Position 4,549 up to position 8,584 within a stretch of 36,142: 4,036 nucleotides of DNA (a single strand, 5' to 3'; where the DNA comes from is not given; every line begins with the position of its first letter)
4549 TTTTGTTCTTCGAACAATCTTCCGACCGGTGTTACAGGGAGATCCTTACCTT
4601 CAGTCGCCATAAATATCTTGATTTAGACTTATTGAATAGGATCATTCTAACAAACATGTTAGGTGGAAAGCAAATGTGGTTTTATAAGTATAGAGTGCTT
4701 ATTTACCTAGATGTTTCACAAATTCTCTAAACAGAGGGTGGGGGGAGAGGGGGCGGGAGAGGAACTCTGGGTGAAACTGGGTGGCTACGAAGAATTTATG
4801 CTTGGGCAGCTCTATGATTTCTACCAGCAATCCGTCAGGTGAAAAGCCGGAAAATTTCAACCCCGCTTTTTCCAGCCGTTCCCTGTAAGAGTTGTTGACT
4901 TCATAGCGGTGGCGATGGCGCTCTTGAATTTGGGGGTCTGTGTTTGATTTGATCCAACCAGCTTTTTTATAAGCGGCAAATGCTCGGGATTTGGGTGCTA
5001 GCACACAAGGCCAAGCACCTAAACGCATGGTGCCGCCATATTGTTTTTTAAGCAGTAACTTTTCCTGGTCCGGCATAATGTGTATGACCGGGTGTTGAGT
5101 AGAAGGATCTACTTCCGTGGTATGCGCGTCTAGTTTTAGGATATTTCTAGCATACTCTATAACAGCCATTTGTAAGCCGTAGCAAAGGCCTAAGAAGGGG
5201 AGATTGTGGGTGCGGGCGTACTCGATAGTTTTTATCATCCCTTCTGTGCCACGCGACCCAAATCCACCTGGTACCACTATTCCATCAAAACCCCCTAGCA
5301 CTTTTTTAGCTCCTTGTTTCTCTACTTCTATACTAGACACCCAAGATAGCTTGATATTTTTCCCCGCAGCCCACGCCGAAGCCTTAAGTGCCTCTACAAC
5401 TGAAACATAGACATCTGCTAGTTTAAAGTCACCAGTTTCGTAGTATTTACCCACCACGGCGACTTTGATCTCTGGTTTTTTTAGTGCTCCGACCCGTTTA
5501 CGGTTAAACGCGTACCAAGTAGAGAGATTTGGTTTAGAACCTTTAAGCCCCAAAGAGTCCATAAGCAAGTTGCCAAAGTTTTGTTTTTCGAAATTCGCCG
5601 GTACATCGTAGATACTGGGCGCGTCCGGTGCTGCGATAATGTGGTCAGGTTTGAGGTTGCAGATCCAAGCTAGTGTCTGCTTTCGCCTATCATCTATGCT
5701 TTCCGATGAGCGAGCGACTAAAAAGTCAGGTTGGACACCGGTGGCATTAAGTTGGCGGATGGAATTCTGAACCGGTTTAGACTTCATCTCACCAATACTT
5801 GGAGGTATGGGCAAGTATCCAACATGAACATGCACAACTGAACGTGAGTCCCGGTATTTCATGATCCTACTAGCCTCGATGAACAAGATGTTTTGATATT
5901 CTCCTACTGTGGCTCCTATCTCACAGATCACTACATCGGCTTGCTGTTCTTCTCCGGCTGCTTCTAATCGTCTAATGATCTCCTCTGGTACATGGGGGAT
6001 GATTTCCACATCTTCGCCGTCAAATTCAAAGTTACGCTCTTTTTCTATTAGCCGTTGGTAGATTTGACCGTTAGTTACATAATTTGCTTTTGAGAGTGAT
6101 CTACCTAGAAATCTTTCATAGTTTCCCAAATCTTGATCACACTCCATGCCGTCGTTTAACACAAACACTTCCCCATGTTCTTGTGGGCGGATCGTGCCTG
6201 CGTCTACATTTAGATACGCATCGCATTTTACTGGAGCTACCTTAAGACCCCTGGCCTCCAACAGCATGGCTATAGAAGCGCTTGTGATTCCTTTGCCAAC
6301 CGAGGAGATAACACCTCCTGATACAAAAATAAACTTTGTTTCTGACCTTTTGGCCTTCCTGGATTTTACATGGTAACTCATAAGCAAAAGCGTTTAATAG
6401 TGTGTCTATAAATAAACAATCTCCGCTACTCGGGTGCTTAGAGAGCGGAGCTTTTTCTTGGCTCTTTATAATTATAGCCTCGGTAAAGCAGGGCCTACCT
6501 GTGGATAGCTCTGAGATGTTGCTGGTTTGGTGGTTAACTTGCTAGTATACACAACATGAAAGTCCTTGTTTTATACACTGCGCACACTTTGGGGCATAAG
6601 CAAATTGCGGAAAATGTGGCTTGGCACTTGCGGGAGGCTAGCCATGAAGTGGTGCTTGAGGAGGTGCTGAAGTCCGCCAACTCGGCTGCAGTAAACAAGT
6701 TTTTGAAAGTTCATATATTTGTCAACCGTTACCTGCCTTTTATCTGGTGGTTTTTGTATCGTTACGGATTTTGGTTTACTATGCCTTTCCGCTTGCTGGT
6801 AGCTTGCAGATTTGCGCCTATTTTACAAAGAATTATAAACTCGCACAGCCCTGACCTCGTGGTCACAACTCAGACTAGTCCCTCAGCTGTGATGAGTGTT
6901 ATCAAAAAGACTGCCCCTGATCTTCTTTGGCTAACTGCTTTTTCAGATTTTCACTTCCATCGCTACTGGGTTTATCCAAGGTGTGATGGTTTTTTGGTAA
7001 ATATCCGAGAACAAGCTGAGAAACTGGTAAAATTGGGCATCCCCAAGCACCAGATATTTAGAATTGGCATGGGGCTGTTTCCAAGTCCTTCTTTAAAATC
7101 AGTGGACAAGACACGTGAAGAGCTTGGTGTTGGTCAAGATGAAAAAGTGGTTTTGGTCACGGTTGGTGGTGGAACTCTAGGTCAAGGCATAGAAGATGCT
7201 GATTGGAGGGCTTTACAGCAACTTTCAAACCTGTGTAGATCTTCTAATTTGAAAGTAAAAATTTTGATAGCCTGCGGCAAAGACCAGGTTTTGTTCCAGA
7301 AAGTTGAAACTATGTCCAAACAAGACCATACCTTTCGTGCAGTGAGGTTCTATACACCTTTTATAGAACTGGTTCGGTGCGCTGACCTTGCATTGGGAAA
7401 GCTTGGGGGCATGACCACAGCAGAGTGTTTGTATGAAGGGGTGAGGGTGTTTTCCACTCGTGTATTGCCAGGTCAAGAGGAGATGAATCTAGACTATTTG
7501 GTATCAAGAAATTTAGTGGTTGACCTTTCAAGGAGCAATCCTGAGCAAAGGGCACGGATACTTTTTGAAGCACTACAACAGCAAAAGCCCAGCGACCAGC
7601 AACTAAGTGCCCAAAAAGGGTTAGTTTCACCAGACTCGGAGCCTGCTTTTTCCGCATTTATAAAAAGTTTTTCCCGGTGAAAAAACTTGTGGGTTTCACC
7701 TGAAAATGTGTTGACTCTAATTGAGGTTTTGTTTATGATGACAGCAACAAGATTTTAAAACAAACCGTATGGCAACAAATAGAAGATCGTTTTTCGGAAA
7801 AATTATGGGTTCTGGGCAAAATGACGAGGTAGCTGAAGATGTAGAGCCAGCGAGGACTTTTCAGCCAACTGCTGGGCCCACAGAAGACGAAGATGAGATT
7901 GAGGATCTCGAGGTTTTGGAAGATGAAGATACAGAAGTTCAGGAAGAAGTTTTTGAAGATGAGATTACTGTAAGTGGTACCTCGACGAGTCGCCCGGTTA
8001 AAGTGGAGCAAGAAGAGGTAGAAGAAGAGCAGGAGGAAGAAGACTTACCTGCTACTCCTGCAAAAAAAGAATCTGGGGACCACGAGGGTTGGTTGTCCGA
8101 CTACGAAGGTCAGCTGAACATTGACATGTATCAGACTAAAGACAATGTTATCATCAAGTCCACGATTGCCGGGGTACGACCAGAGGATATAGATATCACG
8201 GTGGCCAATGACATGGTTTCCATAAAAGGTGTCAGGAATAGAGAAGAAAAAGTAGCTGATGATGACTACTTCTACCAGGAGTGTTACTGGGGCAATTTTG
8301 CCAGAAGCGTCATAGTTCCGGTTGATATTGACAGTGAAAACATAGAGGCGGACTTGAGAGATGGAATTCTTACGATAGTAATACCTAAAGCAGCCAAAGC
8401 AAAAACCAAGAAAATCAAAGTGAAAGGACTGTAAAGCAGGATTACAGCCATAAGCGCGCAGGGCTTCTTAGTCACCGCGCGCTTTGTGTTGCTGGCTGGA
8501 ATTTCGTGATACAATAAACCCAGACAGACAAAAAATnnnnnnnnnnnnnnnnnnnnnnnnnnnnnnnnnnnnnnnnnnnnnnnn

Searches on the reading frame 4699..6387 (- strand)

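Call 6: search_protein_families(library=pfam, proteins=[window:4699-6387:-], max_evalue=0.01)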
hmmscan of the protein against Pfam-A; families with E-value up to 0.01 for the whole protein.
window:4699-6387:- (562 aa): 4 families
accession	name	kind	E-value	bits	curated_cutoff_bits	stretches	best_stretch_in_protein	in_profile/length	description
PF06418.20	CTP_synth_N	-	4.4e-95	318.5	26.1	1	18-281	1-265/265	CTP synthase N-terminus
PF00117.34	GATase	-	2.1e-35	122.5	22.8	1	323-558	2-189/190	Glutamine amidotransferase class-I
PF07722.19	Peptidase_C26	-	7.9e-06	26.2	20.5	1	388-541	98-219/219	Peptidase C26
PF01656.29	CbiA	-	3.5e-05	24.2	25.4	1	28-149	8-54/125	CobQ/CobB/MinD/ParA nucleotide binding domain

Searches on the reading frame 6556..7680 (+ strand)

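Call 5: search_protein_families(library=pfam, proteins=[window:6556-7680:+], max_evalue=0.01)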
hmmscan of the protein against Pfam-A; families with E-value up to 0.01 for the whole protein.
window:6556-7680:+ (374 aa): 3 families
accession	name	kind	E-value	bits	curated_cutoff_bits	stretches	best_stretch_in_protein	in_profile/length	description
PF06925.17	MGDG_synth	-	5.7e-11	43.2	25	1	14-172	1-167/169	Monogalactosyldiacylglycerol (MGDG) synthase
PF04101.22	Glyco_tran_28_C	-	0.00043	20.8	22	1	202-297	3-93/166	Glycosyltransferase family 28 C-terminal domain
PF13439.12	Glyco_transf_4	-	0.001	19.6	28.5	1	18-170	8-162/170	Glycosyltransferase Family 4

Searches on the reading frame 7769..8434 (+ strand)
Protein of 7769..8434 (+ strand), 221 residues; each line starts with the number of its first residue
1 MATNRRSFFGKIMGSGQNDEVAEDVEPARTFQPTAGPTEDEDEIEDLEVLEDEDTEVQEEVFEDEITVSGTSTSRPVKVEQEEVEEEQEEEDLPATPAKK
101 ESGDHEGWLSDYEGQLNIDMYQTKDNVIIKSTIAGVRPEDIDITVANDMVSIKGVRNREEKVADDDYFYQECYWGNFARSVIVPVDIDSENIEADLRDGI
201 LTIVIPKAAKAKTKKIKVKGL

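Call 5: search_protein_families(library=pfam, proteins=[window:7769-8434:+], max_evalue=0.01)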
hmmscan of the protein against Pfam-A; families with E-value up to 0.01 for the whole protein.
window:7769-8434:+ (221 aa): 1 family
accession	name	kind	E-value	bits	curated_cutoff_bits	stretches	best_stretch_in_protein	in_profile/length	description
PF00011.27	HSP20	-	3.6e-19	69.2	20.8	1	120-218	2-101/102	Hsp20/alpha crystallin family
